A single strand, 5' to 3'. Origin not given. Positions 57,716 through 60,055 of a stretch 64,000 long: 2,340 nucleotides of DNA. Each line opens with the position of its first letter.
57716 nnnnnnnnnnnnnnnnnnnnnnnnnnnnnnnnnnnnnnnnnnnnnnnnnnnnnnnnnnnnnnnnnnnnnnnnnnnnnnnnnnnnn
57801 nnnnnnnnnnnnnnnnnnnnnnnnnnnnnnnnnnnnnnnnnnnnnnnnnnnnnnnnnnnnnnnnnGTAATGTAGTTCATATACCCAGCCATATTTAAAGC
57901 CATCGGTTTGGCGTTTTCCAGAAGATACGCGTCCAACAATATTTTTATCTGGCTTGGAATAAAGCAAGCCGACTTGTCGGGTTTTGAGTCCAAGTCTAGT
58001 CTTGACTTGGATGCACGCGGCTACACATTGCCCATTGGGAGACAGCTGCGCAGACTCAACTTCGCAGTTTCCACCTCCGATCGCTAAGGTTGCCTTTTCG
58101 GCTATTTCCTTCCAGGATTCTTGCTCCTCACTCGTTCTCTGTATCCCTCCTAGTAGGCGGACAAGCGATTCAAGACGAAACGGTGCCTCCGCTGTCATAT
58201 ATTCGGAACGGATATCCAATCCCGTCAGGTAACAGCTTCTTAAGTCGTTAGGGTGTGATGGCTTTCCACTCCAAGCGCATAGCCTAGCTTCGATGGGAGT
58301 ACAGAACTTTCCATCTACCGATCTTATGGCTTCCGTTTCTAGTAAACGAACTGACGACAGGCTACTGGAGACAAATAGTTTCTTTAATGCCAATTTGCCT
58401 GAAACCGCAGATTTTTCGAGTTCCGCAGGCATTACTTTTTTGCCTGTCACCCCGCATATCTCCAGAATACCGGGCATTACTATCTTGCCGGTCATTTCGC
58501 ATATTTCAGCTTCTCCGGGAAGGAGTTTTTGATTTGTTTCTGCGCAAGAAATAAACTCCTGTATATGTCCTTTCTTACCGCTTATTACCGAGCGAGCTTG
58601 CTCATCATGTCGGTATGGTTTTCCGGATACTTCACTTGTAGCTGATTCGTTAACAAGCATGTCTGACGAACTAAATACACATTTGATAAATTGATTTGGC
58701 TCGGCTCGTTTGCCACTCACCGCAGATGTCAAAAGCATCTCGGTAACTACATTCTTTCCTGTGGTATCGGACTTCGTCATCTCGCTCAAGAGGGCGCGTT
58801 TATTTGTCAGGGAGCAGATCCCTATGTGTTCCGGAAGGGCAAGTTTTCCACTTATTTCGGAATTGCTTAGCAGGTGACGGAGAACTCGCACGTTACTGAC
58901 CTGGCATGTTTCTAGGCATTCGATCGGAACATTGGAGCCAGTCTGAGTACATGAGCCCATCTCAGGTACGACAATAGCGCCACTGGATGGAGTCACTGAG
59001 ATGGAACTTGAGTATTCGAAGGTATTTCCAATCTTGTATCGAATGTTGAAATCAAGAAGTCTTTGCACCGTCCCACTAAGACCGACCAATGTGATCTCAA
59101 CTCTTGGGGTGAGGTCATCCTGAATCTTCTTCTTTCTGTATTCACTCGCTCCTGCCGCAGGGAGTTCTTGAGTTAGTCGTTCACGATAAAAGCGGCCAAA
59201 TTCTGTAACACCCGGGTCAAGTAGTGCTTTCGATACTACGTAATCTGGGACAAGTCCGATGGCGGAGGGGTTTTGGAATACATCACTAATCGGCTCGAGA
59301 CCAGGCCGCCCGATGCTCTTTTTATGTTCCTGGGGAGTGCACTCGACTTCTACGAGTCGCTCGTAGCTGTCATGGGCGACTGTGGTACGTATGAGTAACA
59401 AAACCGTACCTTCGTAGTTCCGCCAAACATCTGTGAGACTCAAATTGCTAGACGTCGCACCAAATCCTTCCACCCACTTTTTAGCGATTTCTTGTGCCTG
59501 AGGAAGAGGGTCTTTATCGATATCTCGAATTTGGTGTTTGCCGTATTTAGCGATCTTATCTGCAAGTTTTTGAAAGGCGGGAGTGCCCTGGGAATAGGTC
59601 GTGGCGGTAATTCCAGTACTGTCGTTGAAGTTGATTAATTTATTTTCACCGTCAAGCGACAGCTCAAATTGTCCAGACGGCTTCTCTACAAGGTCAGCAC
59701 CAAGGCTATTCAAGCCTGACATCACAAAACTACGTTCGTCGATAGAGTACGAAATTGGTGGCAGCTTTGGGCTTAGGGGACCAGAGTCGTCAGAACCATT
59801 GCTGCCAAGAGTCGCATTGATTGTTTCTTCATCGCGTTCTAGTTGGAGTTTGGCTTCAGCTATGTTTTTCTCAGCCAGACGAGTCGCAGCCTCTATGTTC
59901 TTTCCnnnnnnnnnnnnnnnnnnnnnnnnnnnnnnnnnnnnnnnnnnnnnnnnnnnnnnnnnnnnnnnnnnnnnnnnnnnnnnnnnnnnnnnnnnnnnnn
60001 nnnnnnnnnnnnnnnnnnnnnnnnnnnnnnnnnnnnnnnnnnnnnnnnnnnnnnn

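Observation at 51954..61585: Defence island downstream of pheT: HEPN-like pair, MmeI/PglX-like fused enzyme, PD-(D/E)xK nuclease, SNF2 helicase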

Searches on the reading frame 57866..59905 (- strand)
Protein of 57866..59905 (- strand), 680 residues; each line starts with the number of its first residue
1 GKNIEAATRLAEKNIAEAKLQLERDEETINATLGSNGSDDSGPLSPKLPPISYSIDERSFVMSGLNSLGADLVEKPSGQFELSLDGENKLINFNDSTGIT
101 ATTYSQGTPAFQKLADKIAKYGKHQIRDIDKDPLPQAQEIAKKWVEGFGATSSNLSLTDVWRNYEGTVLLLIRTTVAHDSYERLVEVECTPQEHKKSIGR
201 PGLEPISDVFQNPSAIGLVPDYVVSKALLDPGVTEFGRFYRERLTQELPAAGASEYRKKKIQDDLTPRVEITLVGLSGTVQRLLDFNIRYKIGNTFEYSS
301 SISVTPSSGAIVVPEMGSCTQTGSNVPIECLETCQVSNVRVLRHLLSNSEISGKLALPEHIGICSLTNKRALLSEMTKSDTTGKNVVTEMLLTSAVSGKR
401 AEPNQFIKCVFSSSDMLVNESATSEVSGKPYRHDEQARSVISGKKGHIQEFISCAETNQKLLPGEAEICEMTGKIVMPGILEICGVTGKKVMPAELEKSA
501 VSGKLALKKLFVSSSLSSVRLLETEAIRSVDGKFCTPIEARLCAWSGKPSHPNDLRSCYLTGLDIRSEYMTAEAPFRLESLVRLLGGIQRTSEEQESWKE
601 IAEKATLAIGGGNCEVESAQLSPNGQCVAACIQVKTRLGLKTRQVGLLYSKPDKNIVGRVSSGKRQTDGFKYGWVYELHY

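Call 15: find_homologous_proteins(query=window:57866-59905:-, max_evalue=0.00001)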
Query window:57866-59905:- (680 aa): 129 proteins with E <= 0.00001 among 8000 candidates; the best 120 are listed.
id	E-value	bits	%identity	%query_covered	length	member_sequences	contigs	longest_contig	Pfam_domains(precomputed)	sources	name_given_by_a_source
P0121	3.6e-212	724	51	99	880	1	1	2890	PF00271.38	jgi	jgi:hypothetical protein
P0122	1.0e-196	673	42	76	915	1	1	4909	PF00271.38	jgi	jgi:hypothetical protein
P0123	8.0e-195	667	47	99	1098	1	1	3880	PF00176.30,PF00271.38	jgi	jgi:superfamily II DNA or RNA helicase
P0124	4.3e-192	658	46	99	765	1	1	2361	-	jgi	jgi:hypothetical protein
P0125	8.8e-192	657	45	100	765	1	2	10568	-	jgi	-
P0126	1.2e-191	656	46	98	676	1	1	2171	-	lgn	-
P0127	2.6e-190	652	47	99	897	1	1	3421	PF00271.38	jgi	jgi:hypothetical protein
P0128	2.5e-189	649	45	99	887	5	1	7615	PF00271.38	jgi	jgi:Helicase conserved C-terminal domain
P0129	9.7e-188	643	46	99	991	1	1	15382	PF00271.38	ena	-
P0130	1.9e-187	642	46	99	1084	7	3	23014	PF00176.30,PF00271.38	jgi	jgi:superfamily II DNA or RNA helicase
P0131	2.4e-185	635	46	99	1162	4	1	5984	PF00270.36,PF00176.30,PF00271.38,PF04851.22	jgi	jgi:superfamily II DNA or RNA helicase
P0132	2.7e-185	635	45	99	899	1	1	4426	PF00271.38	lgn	-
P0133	8.7e-185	634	44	99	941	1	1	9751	PF00271.38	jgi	jgi:hypothetical protein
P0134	1.2e-184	633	46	99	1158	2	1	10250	PF00270.36,PF00176.30,PF00271.38,PF04851.22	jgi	jgi:superfamily II DNA or RNA helicase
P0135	2.9e-184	632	44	99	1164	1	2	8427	PF00270.36,PF00176.30,PF00271.38,PF04851.22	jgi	-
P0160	1.1e-172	594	43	99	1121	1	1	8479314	PF00176.30,PF00271.38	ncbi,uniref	ncbi:helicase-related protein [Bradyrhizobium sp. STM 3562]|uniref:DEAD/DEAH box helicase n=1 Tax=Br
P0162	5.9e-172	591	43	99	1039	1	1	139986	PF00176.30,PF00271.38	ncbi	-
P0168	5.4e-168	578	41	99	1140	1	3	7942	PF00270.36,PF00176.30,PF00271.38,PF04851.22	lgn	-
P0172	7.1e-166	571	45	89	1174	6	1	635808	PF00270.36,PF00176.30,PF00271.38,PF04851.22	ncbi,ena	-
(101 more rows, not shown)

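Call 16: find_encoding_contigs(protein=P0160, flank=10000, max_places=2)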
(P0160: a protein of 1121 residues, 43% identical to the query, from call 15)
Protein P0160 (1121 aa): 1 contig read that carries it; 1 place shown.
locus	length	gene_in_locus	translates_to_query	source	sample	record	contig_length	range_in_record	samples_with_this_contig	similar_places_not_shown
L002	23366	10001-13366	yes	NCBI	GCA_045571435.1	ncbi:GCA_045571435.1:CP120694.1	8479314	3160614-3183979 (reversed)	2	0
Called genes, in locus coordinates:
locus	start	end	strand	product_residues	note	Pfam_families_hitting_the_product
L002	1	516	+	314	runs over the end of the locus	PF06189:5-nucleotidase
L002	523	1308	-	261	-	PF01498:HTH_Tnp_Tc3_2 (weak), PF13358:DDE_3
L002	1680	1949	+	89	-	-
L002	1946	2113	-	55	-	-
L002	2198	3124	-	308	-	PF02735:Ku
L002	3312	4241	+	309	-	PF00929:RNase_T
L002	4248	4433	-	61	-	PF12244:DUF3606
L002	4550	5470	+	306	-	PF01068:DNA_ligase_A_M, PF04679:DNA_ligase_A_C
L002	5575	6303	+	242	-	-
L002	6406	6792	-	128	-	PF00072:Response_reg (weak)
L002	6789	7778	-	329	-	PF00989:PAS (weak), PF08448:PAS_4 (weak), PF07536:HWE_HK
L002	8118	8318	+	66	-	-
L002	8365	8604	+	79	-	-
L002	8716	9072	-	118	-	-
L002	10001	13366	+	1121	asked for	PF00176:SNF2-rel_dom, PF00271:Helicase_C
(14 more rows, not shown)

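Call 17: find_encoding_contigs(protein=P0172, flank=10000, max_places=2)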
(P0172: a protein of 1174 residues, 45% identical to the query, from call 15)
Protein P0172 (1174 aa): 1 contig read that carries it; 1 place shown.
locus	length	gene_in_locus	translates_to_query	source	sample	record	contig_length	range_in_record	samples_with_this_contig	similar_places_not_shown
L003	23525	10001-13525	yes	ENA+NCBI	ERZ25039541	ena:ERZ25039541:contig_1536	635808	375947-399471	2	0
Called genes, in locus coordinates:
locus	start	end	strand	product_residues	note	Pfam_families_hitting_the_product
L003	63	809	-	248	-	-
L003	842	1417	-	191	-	-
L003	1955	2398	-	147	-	PF00293:NUDIX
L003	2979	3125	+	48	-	-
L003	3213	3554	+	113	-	PF02775:TPP_enzyme_C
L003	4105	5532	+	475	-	PF09903:DUF2130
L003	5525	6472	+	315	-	PF02195:ParB_N (weak)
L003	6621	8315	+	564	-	PF13482:RNase_H_2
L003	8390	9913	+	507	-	PF13086:AAA_11 (faint), PF13245:AAA_19 (faint), PF13604:AAA_30, PF01443:Viral_helicase1 (faint), PF13087:AAA_12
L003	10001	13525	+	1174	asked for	PF00176:SNF2-rel_dom, PF00270:DEAD, PF04851:ResIII, PF00271:Helicase_C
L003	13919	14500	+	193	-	PF12762:DDE_Tnp_IS1595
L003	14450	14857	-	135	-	PF13489:Methyltransf_23, PF01135:PCMT (weak), PF05175:MTS (weak), PF07021:MetW (weak), PF13847:Methyltransf_31, PF08241:Methyltransf_11, PF08242:Methyltransf_12, PF13649:Methyltransf_25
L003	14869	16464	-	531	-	PF04349:MdoG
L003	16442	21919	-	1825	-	PF06165:GH94_b-supersand, PF17167:Glyco_hydro_94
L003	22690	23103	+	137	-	-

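Call 18: find_encoding_contigs(protein=P0162, flank=10000, max_places=2)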
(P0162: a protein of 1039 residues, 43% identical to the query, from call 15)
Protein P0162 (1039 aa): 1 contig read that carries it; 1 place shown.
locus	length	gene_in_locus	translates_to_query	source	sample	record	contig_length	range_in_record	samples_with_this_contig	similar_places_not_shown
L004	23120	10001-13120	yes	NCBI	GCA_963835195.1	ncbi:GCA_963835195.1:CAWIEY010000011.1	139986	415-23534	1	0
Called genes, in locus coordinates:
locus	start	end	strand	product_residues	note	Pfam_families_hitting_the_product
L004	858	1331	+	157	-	-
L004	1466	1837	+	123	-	-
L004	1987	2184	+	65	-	-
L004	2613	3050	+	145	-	PF00011:HSP20, PF17886:ArsA_HSP20 (weak)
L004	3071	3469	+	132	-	PF00011:HSP20, PF27746:Small_heat_shock_put (weak)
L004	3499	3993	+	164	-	PF03449:GreA_GreB_N, PF01272:GreA_GreB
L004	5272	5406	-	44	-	-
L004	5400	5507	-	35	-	-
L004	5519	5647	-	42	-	-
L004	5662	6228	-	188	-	PF00719:Pyrophosphatase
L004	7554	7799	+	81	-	PF13384:HTH_23, PF13518:HTH_28, PF13551:HTH_29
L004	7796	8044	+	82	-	PF13592:HTH_33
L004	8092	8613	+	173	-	PF13358:DDE_3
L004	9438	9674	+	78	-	-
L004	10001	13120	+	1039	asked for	PF00176:SNF2-rel_dom, PF00271:Helicase_C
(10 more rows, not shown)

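Call 24: find_related_loci(query=A1, collection=genome_contigs, flank=10000)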
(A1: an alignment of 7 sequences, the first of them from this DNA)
Query A1 (551 aa) in genome_contigs; peptide patterns used: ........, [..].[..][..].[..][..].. (x = any residue, [..] = any of these).
149 stretches matched a pattern; 120 encode a relative of the query (tblastn E <= 1e-3); the best 80 are kept; 80 distinct loci.
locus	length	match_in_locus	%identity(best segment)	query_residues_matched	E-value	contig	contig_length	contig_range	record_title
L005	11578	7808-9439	50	1-543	0e+0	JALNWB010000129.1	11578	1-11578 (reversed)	MAG: Ignavibacteriaceae bacterium isolate SO_2016_GW1 bin 51 scaffold10013_OW334_2016, whole genome shotgun sequence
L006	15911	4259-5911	50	1-551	8e-179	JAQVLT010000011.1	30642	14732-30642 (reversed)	MAG: Patescibacteria group bacterium isolate STF1_116 NODE_3181_length_30642_cov_4.475406_Sandtown_F1, whole genome shot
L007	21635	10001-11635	50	1-548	8e-174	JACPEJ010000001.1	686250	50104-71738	MAG: Candidatus Blackburnbacteria bacterium isolate NC_groundwater_332_Ag_B-0.1um_41_18 GD18-4_B1_scaffold_152758, whole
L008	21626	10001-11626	48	1-541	1e-172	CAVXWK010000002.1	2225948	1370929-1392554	MAG: uncultured delta proteobacterium isolate MFD04492.bin.2.7 genome assembly, contig: contig_9170, whole genome shotgu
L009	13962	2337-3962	49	1-541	4e-171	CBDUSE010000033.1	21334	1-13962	MAG TPA_asm: uncultured bacterium isolate SRR22302358_metabat2_11 genome assembly, contig: ERZ25746585.655, whole genome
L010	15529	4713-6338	49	1-545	1e-170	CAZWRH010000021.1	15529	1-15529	MAG TPA_asm: uncultured Gammaproteobacteria bacterium isolate SRP170004_co1_227 genome assembly, contig: NODE_5947_lengt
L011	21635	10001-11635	47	1-548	3e-170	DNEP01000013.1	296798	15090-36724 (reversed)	MAG TPA_asm: Candidatus Paceibacterota bacterium isolate UBA12128 contig_3121, whole genome shotgun sequence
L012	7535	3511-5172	47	1-551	9e-170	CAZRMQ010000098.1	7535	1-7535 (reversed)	MAG TPA_asm: uncultured Pirellulales bacterium isolate binchicken_co34_439 genome assembly, contig: NODE_17438_length_75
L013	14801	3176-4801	48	1-541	1e-167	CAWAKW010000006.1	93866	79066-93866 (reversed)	MAG: Nitrospirota bacterium isolate MFD02134.bin.1.156 genome assembly, contig: contig_17710, whole genome shotgun seque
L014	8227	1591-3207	49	6-548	8e-167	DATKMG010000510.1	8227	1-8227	MAG TPA_asm: Terriglobia bacterium isolate SMAG_U14705 k141_2926457, whole genome shotgun sequence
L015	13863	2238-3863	47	1-541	8e-167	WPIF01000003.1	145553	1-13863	MAG: Nitrospirae bacterium isolate X2_MetaBAT.7 scaffold_32, whole genome shotgun sequence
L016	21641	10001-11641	46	1-550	2e-166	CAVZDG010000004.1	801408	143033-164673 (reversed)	MAG: uncultured Acidobacteriaceae bacterium isolate MFD09222.bin.1.125 genome assembly, contig: contig_38638, whole geno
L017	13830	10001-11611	49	1-537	4e-166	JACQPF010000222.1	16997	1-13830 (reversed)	MAG: Elusimicrobia bacterium isolate NC_groundwater_1300_Ag_S-0.2um_60_19 S_p2_S4_coassembly_k141_1904714, whole genome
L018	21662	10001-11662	46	1-550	1e-165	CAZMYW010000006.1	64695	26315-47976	MAG TPA_asm: uncultured Nitrospirota bacterium isolate binchicken_co165_411 genome assembly, contig: k141_1051118, whole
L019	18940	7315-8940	47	1-541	5e-165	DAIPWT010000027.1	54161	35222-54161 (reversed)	MAG TPA_asm: Gemmataceae bacterium isolate CTOTU41487 NODE_363_length_54161_cov_12.580268, whole genome shotgun sequence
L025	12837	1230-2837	47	1-535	2e-163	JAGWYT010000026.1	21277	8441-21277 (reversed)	MAG: Rickettsiales bacterium isolate REEB497 contig-150_4479, whole genome shotgun sequence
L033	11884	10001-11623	46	1-541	2e-157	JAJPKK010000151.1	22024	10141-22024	MAG: Hyphomicrobiales bacterium isolate Centralia_MAG_73 k107_26924054, whole genome shotgun sequence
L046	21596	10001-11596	45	7-537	2e-153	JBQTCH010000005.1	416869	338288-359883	Rhodopseudomonas sp. NSM assembly_contig_5, whole genome shotgun sequence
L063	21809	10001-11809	40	1-546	7e-147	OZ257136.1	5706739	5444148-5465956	MAG: Gammaproteobacteria bacterium isolate 9b6e0e2b-a66d-4ea8-b25a-e015b4890f72 genome assembly, chromosome: 1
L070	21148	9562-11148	42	1-532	8e-145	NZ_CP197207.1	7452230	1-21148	Bradyrhizobium sp. PUT101 chromosome, complete genome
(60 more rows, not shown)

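Call 41: search_protein_families(library=pfam, alignment_id=A2, max_evalue=0.0001)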
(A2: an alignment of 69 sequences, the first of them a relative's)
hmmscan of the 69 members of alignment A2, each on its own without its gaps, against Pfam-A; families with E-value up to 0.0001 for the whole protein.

A. member 1, L003:8390-9910:+ (507 aa): 5 families
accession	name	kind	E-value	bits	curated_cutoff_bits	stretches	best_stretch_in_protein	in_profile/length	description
PF13087.12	AAA_12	-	8.2e-27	94.5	27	1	285-474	10-194/195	AAA domain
PF13086.12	AAA_11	-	2e-11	44.6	27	0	228-264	211-250/257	AAA domain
PF13604.12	AAA_30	-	8.5e-10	39.1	27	1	113-270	14-134/191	AAA domain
PF01443.25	Viral_helicase1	-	2e-08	34.8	21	0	230-274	61-107/228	Viral superfamily 1 RNA helicase core domain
PF13245.12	AAA_19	-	1.4e-05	25.7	25.1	1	113-264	7-129/134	AAA domain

B. families by the number of members that match (of 69 scanned): 97 families (the first 25 are shown)
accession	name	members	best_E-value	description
PF13482.12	RNase_H_2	7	3.5e-28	RNase_H superfamily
PF09903.14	DUF2130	3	6.3e-93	Uncharacterized protein conserved in bacteria (DUF2130)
PF11074.14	DUF2779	3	1e-34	Domain of unknown function(DUF2779)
PF13476.12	AAA_23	3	1e-12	AAA domain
PF12705.13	PDDEXK_1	3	4.5e-06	PD-(D/E)XK nuclease superfamily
PF00912.28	Transgly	2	6.7e-68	Transglycosylase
PF00905.27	Transpeptidase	2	1.6e-38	Penicillin binding protein transpeptidase domain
PF13087.12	AAA_12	2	2.9e-27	AAA domain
PF00561.26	Abhydrolase_1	2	4.8e-20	alpha/beta hydrolase fold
PF12697.13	Abhydrolase_6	2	3.2e-19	Alpha/beta hydrolase family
PF00589.27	Phage_integrase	2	6.5e-19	Phage integrase family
PF04055.27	Radical_SAM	2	6.1e-15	Radical SAM superfamily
PF12146.15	Hydrolase_4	2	1.1e-13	Serine aminopeptidase, S33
PF13086.12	AAA_11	2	4.7e-12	AAA domain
PF02310.24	B12-binding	2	1.6e-10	B12 binding domain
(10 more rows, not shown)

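Call 42: search_protein_families(library=pfam, alignment_id=A3, max_evalue=0.0001)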
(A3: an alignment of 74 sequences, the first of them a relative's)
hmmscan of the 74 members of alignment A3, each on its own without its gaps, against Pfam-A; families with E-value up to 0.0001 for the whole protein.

A. member 1, L003:13916-14497:+ (194 aa): 1 family
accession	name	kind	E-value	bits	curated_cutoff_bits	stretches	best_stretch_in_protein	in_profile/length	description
PF12762.13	DDE_Tnp_IS1595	-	4.9e-21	75.8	27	1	45-155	44-153/153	ISXO2-like transposase domain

B. families by the number of members that match (of 74 scanned): 73 families (the first 25 are shown)
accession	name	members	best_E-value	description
PF11074.14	DUF2779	6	9.8e-40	Domain of unknown function(DUF2779)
PF13482.12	RNase_H_2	6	1.4e-28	RNase_H superfamily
PF12705.13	PDDEXK_1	4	1.3e-05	PD-(D/E)XK nuclease superfamily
PF20320.3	DUF6615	1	1.1e-93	Family of unknown function (DUF6615)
PF09994.14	T6SS_Tle1-like_cat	1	1.6e-84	T6SS, Phospholipase effector Tle1-like, catalytic domain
PF02646.22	RmuC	1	1.7e-75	RmuC family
PF07992.20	Pyr_redox_2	1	4.2e-52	Pyridine nucleotide-disulphide oxidoreductase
PF10003.15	DUF2244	1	5.5e-49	Integral membrane protein (DUF2244)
PF03309.20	Pan_kinase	1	4.5e-47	Type III pantothenate kinase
PF01980.22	TrmO_N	1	3.4e-44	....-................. O N-terminal domain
PF04546.19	Sigma70_ner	1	7.2e-44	Sigma-70, non-essential region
PF05697.18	Trigger_N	1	1.4e-39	Bacterial trigger factor protein (TF)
PF00989.32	PAS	1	3e-39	PAS fold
PF03781.23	FGE-sulfatase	1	4.5e-39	Sulfatase-modifying factor enzyme 1-like domain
PF13426.13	PAS_9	1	8.7e-39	PAS domain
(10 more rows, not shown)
